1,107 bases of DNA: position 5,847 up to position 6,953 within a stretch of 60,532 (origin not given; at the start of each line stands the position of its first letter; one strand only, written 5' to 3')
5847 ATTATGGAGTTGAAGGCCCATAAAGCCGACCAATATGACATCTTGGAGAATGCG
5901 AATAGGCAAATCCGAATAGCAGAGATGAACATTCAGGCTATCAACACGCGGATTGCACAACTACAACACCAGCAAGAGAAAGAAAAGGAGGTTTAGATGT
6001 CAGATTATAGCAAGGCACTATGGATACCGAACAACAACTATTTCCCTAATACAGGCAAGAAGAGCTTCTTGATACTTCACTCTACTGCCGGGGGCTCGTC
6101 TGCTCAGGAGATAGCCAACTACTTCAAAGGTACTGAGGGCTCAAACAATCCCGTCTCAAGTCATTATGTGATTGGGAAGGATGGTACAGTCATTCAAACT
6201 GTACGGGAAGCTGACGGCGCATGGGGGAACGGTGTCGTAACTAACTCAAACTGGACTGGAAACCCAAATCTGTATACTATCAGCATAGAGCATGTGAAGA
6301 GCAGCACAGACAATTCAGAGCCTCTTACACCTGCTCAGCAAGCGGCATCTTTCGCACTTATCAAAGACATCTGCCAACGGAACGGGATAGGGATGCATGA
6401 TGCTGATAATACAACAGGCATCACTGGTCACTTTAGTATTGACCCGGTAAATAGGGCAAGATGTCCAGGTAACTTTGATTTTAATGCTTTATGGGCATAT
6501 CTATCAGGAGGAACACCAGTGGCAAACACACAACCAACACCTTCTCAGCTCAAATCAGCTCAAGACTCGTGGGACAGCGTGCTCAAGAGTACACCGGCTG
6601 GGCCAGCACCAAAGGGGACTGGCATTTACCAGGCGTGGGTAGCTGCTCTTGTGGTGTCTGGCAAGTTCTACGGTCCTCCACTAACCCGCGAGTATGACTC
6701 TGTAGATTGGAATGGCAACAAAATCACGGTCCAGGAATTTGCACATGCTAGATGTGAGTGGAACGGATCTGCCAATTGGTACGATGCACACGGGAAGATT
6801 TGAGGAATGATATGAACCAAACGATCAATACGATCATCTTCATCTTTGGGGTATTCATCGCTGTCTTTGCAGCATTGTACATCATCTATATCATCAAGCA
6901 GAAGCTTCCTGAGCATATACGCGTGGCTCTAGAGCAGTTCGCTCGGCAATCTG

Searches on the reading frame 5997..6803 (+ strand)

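Call 43: search_protein_families(library=pfam, proteins=[window:5997-6803:+], max_evalue=0.01)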
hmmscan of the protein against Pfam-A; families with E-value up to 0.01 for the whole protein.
window:5997-6803:+ (268 aa): 1 family
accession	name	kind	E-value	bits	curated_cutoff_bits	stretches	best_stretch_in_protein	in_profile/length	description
PF01510.30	Amidase_2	-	8.8e-24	84.7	26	1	23-159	6-131/131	N-acetylmuramoyl-L-alanine amidase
